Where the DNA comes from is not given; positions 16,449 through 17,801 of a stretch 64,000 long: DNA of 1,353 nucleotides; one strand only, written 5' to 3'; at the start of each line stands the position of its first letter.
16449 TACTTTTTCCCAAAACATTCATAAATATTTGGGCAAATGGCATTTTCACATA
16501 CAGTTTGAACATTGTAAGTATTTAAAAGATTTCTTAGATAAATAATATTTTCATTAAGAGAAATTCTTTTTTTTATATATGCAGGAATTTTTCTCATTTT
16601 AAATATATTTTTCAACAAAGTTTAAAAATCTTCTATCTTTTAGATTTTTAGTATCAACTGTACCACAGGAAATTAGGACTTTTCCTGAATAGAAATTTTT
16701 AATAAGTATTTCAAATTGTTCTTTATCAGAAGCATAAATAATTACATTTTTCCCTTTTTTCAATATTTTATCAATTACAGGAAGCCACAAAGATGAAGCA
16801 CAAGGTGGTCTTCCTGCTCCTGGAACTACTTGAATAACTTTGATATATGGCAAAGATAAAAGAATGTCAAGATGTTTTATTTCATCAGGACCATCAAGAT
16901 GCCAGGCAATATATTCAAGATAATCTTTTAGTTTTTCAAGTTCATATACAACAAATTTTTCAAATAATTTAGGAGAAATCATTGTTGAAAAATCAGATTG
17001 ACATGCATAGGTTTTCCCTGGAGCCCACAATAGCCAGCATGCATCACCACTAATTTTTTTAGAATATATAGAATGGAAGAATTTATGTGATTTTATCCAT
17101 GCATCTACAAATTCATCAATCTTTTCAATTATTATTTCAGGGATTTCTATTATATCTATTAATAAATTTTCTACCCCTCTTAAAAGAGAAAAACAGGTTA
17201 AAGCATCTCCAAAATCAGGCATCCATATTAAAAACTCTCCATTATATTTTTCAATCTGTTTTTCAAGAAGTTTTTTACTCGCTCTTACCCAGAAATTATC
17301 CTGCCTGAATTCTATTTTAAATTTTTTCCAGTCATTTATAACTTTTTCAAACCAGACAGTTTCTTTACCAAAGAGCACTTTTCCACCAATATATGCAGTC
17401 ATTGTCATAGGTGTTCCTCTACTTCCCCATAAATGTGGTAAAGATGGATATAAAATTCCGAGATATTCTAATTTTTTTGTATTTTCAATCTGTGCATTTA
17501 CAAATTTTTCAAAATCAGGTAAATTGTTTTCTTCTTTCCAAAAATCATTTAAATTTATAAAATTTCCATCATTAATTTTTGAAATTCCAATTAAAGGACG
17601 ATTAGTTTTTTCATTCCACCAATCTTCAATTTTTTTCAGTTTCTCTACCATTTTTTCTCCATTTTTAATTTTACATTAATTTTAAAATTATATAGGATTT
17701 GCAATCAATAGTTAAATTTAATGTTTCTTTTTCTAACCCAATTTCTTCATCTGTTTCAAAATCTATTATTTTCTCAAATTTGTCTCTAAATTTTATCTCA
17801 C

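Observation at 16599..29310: Four URO-D/MtaA-like paralogs interleaved with glycosidases, also at 57955-58938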

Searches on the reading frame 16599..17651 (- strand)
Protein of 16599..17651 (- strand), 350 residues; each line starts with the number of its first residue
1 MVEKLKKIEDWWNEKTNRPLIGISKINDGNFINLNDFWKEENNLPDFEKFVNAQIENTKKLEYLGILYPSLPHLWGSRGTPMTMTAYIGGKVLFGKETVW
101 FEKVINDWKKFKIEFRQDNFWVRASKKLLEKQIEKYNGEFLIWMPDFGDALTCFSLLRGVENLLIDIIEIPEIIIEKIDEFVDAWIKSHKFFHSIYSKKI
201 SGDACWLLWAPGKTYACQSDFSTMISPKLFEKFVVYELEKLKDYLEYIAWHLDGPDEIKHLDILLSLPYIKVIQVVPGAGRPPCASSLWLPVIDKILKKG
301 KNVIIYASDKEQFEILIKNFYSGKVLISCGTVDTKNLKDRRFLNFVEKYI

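Call 3: search_protein_families(library=pfam, proteins=[window:16599-17651:-], max_evalue=0.01)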
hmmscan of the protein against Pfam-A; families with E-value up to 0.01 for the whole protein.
window:16599-17651:- (350 aa): 0 families

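Call 4: search_protein_families(library=ncbifam, proteins=[window:16599-17651:-], max_evalue=0.01)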
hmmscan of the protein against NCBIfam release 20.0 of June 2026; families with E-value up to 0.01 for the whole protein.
window:16599-17651:- (350 aa): 1 family
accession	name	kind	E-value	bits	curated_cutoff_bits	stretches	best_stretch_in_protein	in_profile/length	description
NF058504.1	TransRegCcpCBac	equivalog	0.0095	15.4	400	0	5-73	171-236/287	transcriptional regulator CcpC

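Call 17: search_solved_structures(query=window:16599-17651:-, max_evalue=10, show_alignments=1)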
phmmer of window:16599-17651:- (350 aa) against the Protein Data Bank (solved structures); distinct sequences matched with E-value up to 10: 1.
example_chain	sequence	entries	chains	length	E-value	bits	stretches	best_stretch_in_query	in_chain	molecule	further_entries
1a0r_P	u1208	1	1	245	1.2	11.4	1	103-133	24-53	PHOSDUCIN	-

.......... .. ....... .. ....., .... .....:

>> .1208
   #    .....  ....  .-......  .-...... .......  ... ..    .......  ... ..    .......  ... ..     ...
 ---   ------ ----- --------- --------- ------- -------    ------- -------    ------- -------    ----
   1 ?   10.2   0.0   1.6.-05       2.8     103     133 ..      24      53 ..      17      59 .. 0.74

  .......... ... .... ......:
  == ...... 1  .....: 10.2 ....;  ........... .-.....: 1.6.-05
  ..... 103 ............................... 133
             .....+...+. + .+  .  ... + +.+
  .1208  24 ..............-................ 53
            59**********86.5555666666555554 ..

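Call 26: find_homologous_proteins(query=window:16599-17651:-, max_evalue=0.001)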
Query window:16599-17651:- (350 aa): 253 proteins with E <= 0.001 among 3494 candidates; the best 120 are listed.
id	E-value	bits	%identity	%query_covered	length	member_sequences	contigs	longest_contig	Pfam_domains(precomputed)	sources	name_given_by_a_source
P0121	6.1e-214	728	100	90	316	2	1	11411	-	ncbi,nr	ncbi:MAG: hypothetical protein NC899_06275, partial [Candidatus Omnitrophica bacterium]|nr:hypotheti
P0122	1.1e-200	685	84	100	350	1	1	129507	-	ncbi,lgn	ncbi:MAG: hypothetical protein ACK4F0_00500 [Candidatus Ratteibacteria bacterium]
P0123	3.2e-190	650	79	100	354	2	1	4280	-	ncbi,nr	ncbi:MAG: hypothetical protein NC816_05040 [Candidatus Omnitrophica bacterium]|nr:hypothetical prote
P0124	1.8e-182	625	77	100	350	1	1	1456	-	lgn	-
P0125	2.0e-181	621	76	100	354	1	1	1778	-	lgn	-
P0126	6.6e-181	619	74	97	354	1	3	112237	-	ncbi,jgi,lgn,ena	-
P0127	1.1e-175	602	73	99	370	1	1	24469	-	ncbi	ncbi:MAG: hypothetical protein ACP5OB_01520 [Candidatus Ratteibacteria bacterium]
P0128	1.1e-174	599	74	99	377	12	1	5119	-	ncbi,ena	-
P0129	2.5e-174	598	74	100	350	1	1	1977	-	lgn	-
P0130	9.4e-173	593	71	99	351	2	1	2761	-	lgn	-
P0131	4.4e-171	587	72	99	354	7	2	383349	-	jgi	jgi:hypothetical protein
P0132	5.8e-168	577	70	100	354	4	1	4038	-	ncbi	-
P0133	6.5e-168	577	69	99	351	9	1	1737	-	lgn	-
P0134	4.3e-167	574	68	99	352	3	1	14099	-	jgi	-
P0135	6.8e-167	573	69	99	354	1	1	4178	-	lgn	-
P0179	2.1e-96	341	47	93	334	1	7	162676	-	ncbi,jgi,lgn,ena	jgi:hypothetical protein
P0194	1.8e-87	312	43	99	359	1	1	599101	-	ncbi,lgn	ncbi:MAG: hypothetical protein ACOX3I_04325 [Limnochordia bacterium]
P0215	5.2e-73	264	39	93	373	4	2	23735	-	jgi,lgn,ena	jgi:5-methyltetrahydrofolate--homocysteine methyltransferase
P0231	1.9e-42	164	32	97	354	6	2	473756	-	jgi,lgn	-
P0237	2.5e-40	157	34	92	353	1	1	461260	-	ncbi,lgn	ncbi:hypothetical protein ACAG39_03840 [Caldicellulosiruptoraceae bacterium PP1]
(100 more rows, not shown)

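Call 38: find_encoding_contigs(protein=P0194, flank=10000, max_places=1)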
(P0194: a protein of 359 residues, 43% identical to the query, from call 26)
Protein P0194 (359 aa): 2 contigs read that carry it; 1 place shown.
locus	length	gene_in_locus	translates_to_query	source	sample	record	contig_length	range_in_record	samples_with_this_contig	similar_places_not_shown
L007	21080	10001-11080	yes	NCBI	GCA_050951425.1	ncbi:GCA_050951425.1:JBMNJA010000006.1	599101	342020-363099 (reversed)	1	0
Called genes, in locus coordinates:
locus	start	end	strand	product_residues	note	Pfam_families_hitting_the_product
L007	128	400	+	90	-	-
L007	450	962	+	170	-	-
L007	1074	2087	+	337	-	PF01869:BcrAD_BadFG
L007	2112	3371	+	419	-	PF02056:Glyco_hydro_4, PF11975:Glyco_hydro_4C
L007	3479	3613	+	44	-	-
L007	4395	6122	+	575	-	PF00496:SBP_bac_5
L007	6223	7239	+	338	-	PF00528:BPD_transp_1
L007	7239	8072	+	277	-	PF00528:BPD_transp_1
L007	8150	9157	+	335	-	PF00005:ABC_tran, PF08352:oligo_HPY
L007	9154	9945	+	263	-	PF00005:ABC_tran, PF08352:oligo_HPY (weak)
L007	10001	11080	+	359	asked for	-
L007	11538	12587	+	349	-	PF00005:ABC_tran, PF13304:AAA_21 (weak), PF08352:oligo_HPY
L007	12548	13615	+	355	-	PF00005:ABC_tran, PF13401:AAA_22 (faint), PF08352:oligo_HPY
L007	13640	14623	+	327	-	PF19300:BPD_transp_1_N, PF00528:BPD_transp_1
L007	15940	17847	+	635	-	PF00496:SBP_bac_5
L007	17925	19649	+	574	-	PF00890:FAD_binding_2 (weak), PF01134:GIDA (weak), PF01266:DAO (weak), PF12831:FAD_oxidored, PF13450:NAD_binding_8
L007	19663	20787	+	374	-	PF01208:URO-D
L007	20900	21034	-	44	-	-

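Call 39: find_encoding_contigs(protein=P0237, flank=10000, max_places=1)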
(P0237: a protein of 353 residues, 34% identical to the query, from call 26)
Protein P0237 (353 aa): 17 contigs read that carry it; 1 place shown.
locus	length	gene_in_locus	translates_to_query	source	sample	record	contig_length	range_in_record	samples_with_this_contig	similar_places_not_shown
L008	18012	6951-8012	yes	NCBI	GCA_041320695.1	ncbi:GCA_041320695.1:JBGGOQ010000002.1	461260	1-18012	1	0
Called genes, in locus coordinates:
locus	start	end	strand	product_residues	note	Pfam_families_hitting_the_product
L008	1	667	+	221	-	PF02607:B12-binding_2, PF02310:B12-binding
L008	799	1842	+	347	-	PF02492:cobW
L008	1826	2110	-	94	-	-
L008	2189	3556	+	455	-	PF01208:URO-D, PF13192:Thioredoxin_3 (weak)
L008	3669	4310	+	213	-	PF02607:B12-binding_2, PF02310:B12-binding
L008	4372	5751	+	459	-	PF12176:MtaB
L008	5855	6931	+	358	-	PF01208:URO-D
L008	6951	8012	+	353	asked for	-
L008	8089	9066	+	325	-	PF00356:LacI, PF00532:Peripla_BP_1, PF13407:Peripla_BP_4, PF13377:Peripla_BP_3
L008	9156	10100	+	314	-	PF00294:PfkB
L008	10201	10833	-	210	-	PF00072:Response_reg, PF00196:GerE, PF08281:Sigma70_r4_2 (weak)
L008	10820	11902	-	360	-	PF07730:HisKA_3, PF02518:HATPase_c (weak)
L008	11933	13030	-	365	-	PF12698:ABC2_membrane_3, PF01061:ABC2_membrane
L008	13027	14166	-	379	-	PF12679:ABC2_membrane_2 (weak), PF12698:ABC2_membrane_3, PF01061:ABC2_membrane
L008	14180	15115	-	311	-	PF00005:ABC_tran, PF13304:AAA_21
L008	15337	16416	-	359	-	PF03601:Cons_hypoth698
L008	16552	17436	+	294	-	PF00126:HTH_1, PF12849:PBP_like_2 (weak), PF03466:LysR_substrate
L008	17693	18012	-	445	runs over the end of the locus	PF00672:HAMP, PF00512:HisKA, PF02518:HATPase_c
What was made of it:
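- L008 contains MtaB, the methanol MT I (call 39).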

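Call 64: predict_structure(alignment_id=A1)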
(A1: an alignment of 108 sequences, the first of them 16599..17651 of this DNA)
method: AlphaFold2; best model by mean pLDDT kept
length: 350 residues; sequences in the alignment: 108
mean_pLDDT: 97.5   pTM: 0.93
mean pLDDT of the five models: 97.5, 97.4, 97.3, 97.2, 97.0
residues with pLDDT >= 90: 344; 70-90: 6; 50-70: 0; < 50: 0
segments of 3 or more residues with pLDDT < 50: none
pLDDT, mean of each block of 10 residues (from residue 1): 98 98 98 97 97 99 98 93 95 95 98 98 98 98 98 98 99 99 99 99 97 97 98 99 98 97 99 92 97 98 98 98 98 97 97
secondary structure, 60 per line:
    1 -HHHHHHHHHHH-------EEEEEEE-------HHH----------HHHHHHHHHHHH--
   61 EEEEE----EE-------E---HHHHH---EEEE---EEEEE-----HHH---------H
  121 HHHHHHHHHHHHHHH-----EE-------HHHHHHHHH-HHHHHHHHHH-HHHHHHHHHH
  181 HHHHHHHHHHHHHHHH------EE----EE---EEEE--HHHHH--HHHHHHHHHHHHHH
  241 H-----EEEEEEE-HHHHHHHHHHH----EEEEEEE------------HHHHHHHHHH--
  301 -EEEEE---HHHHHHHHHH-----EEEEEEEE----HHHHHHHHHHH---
elements in order: H2-12 E20-26 H47-58 E61-65 H83-87 E91-94 E98-102 H120-135 H150-158 H160-169 H171-196 E214-217 H220-224 H227-241 E247-253 H255-265 E270-276 H289-298 E302-306 H310-319 E325-332 H337-347

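Call 70: fold_search(model_id=the predicted structure, library=pdb)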
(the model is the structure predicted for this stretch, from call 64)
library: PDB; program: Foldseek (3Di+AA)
matches with E <= 10: 1211; with E <= 0.001: 2
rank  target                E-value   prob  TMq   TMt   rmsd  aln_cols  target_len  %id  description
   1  4ay7_A                1.9e-08  1.00  0.62  0.64   6.0       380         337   10  methyltransferase from Methanosarcina mazei (released 2012-10-31)
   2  4zr8_B                1.6e-04  1.00  0.55  0.54   5.6       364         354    8  Structure of uroporphyrinogen decarboxylase from Acinetobacter baumannii (released 2015-06-03)
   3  7eth_A                1.3e-03  0.99  0.25  0.32  13.0       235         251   12  Crystal structure of AbHpaI-Zn-pyruvate-propionaldehyde complex, Class II aldolase, HpaI from Acinetobacter baumannii (released 2021-11-03)
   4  4b5w_A                2.5e-03  0.94  0.26  0.33  13.0       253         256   11  Crystal structures of divalent metal dependent pyruvate aldolase R70A mutant, HpaI, in complex with pyruvate (released 2012-08-29)
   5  4zr8_A                2.9e-03  1.00  0.51  0.50   4.5       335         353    8  Structure of uroporphyrinogen decarboxylase from Acinetobacter baumannii (released 2015-06-03)
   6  7et9_A                3.0e-03  0.97  0.28  0.36  11.3       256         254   12  Crystal structure of AbHpaI-Zn-pyruvate complex, Class II aldolase, HpaI from Acinetobacter baumannii (released 2021-11-03)
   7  1xr2_A                3.6e-03  0.97  0.41  0.23  11.8       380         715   11  Crystal Structure of oxidized T. maritima Cobalamin-Independent Methionine Synthase complexed with Methyltetrahydrofol (released 2005-03-01)
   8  7o5i                  3.8e-03  0.96  0.32  0.41  10.2       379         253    7  Crystal structure of apo-SwHKA (Hydroxy ketone aldolase) from Sphingomonas wittichii RW1 (released 2022-11-16)
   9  2ekg_A                4.1e-03  0.97  0.30  0.35   9.0       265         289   14  Structure of Thermus thermophilus Proline Dehydrogenase inactivated by N-propargylglycine (released 2008-04-01)
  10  2vws_A                4.1e-03  0.94  0.22  0.28  14.2       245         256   12  Crystal structure of YfaU, a metal ion dependent class II aldolase from Escherichia coli K12 (released 2008-09-09)
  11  3rpd_B                4.3e-03  1.00  0.40  0.41   5.6       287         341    9  The structure of a B12-independent methionine synthase from Shewanella sp. W3-18-1 in complex with Selenomethionine. (released 2011-08-31)
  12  4b5w_B                4.3e-03  0.97  0.28  0.37  10.7       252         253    9  Crystal structures of divalent metal dependent pyruvate aldolase R70A mutant, HpaI, in complex with pyruvate (released 2012-08-29)
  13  7o5w_BBB              4.3e-03  0.91  0.31  0.39  10.0       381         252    8  Crystal structure of holo-F210W mutant of Hydroxy ketone aldolase (SwHKA)from Sphingomonas wittichii RW1 (released 2022-10-26)
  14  6r62                  4.6e-03  0.99  0.24  0.32   8.1       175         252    8  Crystal structure of a class II pyruvate aldolase from Sphingomonas wittichii RW1 in complex with hydroxypyruvate (released 2019-05-29)
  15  2v5j_B                4.9e-03  0.97  0.28  0.36   9.3       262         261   10  Apo Class II aldolase HpcH (released 2007-10-02)
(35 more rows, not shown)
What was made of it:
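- Checked: The AlphaFold model of U1 (pLDDT 97.5, call 64) has the MtaA structure 4ay7 as best PDB match (E 1.9e-8, TM 0.62), followed by UROD (call 70).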

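Call 88: find_encoding_contigs(protein=P0179, flank=10000, max_places=2)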
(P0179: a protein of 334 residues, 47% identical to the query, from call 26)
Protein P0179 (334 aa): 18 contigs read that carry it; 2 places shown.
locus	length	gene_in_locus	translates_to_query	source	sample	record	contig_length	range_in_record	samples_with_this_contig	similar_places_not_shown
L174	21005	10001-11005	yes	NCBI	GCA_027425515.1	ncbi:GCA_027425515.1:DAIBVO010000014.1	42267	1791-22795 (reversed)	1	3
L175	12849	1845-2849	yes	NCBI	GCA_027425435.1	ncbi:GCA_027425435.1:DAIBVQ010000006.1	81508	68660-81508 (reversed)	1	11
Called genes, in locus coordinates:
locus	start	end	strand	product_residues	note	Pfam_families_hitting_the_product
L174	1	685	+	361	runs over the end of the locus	PF04101:Glyco_tran_28_C (weak)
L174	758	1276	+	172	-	PF01569:PAP2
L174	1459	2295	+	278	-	PF01555:N6_N4_Mtase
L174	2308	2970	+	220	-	-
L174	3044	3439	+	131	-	PF01880:Desulfoferrodox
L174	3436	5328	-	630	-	PF02922:CBM_48, PF00128:Alpha-amylase (weak), PF02806:Alpha-amylase_C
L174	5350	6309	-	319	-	PF04055:Radical_SAM, PF16199:Radical_SAM_C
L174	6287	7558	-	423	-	PF02646:RmuC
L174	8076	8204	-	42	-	-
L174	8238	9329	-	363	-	PF13185:GAF_2, PF01590:GAF, PF13492:GAF_3, PF13487:HD_5, PF01966:HD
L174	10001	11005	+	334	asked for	-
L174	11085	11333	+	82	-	PF01106:NifU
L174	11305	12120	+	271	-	PF02540:NAD_synthase (weak)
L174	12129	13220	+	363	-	PF00764:Arginosuc_synth (faint), PF03054:tRNA_Me_trans, PF20259:tRNA_Me_trans_M, PF20258:tRNA_Me_trans_C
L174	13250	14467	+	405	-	-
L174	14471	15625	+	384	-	-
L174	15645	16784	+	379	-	PF01208:URO-D (weak)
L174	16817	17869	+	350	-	PF02163:Peptidase_M50, PF00595:PDZ (weak), PF13180:PDZ_2, PF17820:PDZ_6, PF21558:Pept_S41_N_bact (faint)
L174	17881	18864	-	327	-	PF02618:YceG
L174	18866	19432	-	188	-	PF02464:CinA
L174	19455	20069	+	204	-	PF00583:Acetyltransf_1, PF13508:Acetyltransf_7 (weak), PF08445:FR47 (weak), PF13673:Acetyltransf_10 (weak)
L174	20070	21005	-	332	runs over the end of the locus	PF01171:ATP_bind_3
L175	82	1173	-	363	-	PF13185:GAF_2, PF01590:GAF, PF13492:GAF_3, PF13487:HD_5, PF01966:HD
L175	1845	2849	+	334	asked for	-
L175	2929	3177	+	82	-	PF01106:NifU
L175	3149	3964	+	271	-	PF02540:NAD_synthase (weak)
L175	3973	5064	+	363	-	PF00764:Arginosuc_synth (faint), PF03054:tRNA_Me_trans, PF20259:tRNA_Me_trans_M, PF20258:tRNA_Me_trans_C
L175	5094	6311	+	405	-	-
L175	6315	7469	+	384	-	-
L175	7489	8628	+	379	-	PF01208:URO-D (weak)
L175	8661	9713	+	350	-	PF02163:Peptidase_M50, PF00595:PDZ (weak), PF13180:PDZ_2, PF17820:PDZ_6, PF21558:Pept_S41_N_bact (faint)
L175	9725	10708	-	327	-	PF02618:YceG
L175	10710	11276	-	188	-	PF02464:CinA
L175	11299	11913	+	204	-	PF00583:Acetyltransf_1, PF13508:Acetyltransf_7 (weak), PF08445:FR47 (weak), PF13673:Acetyltransf_10 (weak)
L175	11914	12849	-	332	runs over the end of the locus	PF01171:ATP_bind_3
